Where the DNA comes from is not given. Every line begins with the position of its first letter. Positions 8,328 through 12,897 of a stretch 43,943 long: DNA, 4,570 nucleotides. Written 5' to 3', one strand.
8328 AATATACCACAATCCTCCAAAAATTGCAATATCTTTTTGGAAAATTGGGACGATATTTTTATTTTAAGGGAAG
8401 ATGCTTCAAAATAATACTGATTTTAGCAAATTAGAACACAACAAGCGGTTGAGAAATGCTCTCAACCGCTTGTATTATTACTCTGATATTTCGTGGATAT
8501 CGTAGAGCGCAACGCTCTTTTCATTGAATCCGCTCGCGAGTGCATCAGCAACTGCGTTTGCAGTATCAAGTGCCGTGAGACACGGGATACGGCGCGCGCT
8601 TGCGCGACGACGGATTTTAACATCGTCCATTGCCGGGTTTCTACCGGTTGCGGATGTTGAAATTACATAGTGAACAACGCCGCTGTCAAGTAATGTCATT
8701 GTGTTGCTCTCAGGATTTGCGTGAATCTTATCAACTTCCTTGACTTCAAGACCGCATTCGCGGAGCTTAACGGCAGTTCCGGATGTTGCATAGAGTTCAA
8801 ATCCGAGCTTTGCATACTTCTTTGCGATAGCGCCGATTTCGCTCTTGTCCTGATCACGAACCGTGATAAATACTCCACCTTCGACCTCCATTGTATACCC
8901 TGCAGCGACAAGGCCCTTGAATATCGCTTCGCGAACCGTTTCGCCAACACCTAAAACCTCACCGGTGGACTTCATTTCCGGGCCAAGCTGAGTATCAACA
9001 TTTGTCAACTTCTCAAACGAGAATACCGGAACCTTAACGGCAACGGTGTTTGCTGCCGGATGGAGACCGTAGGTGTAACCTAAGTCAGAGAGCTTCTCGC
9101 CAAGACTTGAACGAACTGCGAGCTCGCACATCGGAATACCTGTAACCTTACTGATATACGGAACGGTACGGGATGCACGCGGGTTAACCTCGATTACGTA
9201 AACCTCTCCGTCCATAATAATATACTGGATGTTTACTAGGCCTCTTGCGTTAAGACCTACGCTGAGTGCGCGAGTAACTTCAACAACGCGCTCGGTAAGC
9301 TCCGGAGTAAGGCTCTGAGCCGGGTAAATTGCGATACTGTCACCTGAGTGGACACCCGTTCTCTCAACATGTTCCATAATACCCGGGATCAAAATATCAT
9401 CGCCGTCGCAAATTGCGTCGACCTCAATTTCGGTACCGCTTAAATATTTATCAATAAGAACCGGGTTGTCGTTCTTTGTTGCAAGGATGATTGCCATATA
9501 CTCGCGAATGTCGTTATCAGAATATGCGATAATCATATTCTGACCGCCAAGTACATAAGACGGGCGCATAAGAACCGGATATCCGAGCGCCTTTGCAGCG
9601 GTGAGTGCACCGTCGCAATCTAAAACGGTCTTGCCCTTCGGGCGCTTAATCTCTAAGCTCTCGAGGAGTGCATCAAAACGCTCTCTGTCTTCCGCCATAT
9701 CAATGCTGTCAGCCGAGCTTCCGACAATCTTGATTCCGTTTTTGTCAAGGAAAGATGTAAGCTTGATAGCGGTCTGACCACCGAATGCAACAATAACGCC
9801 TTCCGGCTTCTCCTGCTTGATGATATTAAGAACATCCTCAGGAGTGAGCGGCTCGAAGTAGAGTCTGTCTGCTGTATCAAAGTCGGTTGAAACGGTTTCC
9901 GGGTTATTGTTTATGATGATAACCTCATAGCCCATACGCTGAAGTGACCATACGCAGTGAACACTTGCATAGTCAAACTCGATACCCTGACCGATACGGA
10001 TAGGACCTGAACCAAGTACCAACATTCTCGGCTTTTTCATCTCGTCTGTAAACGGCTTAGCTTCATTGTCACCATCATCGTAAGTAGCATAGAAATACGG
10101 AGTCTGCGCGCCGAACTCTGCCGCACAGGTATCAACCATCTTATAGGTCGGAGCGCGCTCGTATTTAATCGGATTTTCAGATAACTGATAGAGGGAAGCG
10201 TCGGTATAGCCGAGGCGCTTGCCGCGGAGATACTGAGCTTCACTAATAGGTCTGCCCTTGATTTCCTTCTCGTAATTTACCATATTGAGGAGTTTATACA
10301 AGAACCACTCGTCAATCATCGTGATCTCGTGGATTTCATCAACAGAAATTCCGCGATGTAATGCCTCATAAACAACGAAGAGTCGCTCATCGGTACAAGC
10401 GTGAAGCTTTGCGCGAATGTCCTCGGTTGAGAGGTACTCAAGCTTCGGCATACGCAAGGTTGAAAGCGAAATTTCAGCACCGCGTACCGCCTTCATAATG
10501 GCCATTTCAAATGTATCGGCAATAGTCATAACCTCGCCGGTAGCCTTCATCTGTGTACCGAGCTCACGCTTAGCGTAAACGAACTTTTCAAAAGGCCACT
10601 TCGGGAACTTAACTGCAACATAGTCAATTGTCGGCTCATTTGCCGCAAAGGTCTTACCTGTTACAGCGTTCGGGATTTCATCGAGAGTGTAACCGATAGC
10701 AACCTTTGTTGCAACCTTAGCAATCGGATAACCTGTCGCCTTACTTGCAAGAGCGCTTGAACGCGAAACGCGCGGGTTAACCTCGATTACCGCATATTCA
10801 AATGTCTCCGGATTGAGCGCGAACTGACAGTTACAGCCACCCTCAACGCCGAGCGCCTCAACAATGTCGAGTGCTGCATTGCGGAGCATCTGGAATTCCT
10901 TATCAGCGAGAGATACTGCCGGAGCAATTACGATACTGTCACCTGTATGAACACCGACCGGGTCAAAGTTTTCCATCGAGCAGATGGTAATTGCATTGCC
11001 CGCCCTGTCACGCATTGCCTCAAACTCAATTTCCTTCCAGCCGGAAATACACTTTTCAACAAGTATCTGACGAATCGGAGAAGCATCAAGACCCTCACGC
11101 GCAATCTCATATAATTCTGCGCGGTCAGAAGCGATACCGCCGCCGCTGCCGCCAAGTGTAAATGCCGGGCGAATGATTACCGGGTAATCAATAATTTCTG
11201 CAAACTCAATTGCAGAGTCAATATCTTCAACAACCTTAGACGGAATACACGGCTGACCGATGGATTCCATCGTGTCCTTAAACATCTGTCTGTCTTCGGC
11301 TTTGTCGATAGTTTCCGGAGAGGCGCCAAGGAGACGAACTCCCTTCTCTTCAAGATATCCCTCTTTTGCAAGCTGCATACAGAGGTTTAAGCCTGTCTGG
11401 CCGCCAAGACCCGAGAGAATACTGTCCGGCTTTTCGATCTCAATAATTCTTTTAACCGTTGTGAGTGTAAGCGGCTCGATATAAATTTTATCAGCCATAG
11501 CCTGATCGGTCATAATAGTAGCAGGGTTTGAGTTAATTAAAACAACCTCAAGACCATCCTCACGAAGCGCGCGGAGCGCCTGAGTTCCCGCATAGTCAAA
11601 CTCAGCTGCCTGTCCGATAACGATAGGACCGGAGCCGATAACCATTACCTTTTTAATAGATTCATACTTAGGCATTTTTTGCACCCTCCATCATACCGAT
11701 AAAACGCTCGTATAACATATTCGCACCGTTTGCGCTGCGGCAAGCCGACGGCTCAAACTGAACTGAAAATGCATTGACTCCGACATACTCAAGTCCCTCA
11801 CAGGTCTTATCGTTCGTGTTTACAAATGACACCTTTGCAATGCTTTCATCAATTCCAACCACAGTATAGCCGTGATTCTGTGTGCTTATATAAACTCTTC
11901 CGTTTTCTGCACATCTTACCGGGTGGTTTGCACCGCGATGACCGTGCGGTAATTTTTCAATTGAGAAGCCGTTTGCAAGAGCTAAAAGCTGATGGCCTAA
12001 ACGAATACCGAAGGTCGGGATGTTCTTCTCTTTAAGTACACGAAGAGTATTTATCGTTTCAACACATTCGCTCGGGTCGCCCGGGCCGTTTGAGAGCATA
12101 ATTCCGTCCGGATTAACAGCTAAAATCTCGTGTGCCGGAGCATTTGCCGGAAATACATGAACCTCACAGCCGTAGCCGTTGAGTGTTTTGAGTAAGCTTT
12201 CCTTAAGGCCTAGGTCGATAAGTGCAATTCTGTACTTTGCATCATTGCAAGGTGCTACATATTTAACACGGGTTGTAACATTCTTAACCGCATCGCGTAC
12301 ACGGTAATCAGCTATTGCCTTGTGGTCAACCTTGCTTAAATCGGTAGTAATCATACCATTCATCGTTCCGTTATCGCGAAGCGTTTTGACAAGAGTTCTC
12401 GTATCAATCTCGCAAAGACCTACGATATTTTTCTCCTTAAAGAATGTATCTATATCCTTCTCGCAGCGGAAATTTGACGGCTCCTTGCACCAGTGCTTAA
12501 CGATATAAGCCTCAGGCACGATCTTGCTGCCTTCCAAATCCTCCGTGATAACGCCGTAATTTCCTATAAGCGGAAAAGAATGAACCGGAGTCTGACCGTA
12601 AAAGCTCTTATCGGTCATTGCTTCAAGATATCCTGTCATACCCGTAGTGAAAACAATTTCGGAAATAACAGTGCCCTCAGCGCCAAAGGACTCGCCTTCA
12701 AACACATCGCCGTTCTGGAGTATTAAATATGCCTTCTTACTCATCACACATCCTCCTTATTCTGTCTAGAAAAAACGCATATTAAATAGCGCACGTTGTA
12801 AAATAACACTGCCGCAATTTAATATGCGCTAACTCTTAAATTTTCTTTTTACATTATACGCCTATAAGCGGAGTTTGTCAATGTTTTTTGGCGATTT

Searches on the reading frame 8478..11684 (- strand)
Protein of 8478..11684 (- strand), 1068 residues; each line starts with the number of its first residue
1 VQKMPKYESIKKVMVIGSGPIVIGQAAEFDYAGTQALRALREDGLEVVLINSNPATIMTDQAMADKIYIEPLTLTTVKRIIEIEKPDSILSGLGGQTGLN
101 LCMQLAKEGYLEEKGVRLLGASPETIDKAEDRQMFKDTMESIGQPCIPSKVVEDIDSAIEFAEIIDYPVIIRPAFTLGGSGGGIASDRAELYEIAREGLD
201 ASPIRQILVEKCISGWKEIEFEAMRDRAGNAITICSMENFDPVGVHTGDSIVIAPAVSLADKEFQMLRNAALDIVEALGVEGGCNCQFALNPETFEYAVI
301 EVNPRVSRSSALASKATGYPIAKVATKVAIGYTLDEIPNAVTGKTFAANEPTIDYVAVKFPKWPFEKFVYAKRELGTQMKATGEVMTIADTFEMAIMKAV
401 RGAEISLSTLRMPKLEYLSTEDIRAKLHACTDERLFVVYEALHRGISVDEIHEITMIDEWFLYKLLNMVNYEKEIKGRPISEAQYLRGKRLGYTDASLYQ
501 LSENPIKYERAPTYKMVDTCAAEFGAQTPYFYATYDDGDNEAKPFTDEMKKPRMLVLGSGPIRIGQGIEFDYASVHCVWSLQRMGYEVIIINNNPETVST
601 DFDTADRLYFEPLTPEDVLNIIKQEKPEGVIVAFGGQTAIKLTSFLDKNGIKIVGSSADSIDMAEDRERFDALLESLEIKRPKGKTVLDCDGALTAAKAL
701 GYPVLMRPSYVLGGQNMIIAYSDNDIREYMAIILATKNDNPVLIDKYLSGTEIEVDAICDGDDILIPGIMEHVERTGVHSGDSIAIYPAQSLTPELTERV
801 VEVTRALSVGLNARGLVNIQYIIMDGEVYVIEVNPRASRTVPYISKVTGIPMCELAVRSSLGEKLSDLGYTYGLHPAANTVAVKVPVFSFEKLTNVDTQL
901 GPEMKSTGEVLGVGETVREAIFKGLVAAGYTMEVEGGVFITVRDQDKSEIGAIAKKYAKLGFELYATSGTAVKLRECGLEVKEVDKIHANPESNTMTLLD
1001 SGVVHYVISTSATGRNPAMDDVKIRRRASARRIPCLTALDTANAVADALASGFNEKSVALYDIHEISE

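Call 18: search_protein_families(library=pfam, proteins=[window:8478-11684:-], max_evalue=0.001)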
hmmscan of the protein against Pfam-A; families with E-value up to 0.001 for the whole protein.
window:8478-11684:- (1068 aa): 10 families
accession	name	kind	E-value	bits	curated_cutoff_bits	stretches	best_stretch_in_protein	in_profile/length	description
PF02786.22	CPSase_L_D2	-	1.2e-108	361.9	19.8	2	131-336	1-210/211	Carbamoyl-phosphate synthase L chain, ATP binding domain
PF25596.1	CPSase_L_D1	-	4.4e-97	320.5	27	2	10-128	2-118/118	Carbamoyl phosphate synthase preATP-grasp domain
PF02787.25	CPSase_L_D3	-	3e-24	85.3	26.6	1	426-501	2-79/80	Carbamoyl-phosphate synthetase large chain, oligomerisation domain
PF02142.27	MGS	-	1.4e-15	57.6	24.1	1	952-1037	4-94/94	MGS-like domain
PF07478.18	Dala_Dala_lig_C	-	2.3e-13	50.6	24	2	695-835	30-174/204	D-ala D-ala ligase C-terminus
PF15632.11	ATPgrasp_Ter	-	2.5e-12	47.2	29.1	1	740-864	3-112/131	ATP-grasp in the biosynthetic pathway with Ter operon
PF02655.19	ATP-grasp_3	-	1.1e-10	42.2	23.2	1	701-837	31-157/160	ATP-grasp domain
PF01071.24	GARS_A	-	2.4e-10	41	27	1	672-836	8-188/194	Phosphoribosylglycinamide synthetase, ATP-grasp (A) domain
PF02222.28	ATP-grasp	-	1.7e-08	34.8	27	0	141-306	5-163/179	ATP-grasp domain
PF13535.11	ATP-grasp_4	-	1.3e-05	25.4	27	0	738-837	51-152/160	ATP-grasp domain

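Call 45: list_cluster_members(proteins=[window:8478-11684:-, window:13043-15253:-, window:16391-16993:+])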
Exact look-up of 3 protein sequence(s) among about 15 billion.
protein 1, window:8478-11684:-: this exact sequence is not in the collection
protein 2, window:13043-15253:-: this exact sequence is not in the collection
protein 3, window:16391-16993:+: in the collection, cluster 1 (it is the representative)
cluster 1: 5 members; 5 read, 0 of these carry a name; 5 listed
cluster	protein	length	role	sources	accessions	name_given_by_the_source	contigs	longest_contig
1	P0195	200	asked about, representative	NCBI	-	-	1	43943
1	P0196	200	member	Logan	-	-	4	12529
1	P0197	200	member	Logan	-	-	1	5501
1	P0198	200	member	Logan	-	-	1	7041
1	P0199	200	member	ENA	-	-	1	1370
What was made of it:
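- Tried and rejected: It did not find two neighbouring ORFs as I had delimited them (call 45).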

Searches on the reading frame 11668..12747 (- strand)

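Call 18: search_protein_families(library=pfam, proteins=[window:11668-12747:-], max_evalue=0.001)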
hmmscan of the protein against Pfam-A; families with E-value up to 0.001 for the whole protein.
window:11668-12747:- (359 aa): 2 families
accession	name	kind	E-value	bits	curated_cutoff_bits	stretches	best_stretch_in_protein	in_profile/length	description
PF00988.28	CPSase_sm_chain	-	2.9e-45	153.6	27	1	8-133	1-126/126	Carbamoyl-phosphate synthase small chain, CPSase domain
PF00117.34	GATase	-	2.7e-36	125.5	22.8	1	176-350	2-188/190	Glutamine amidotransferase class-I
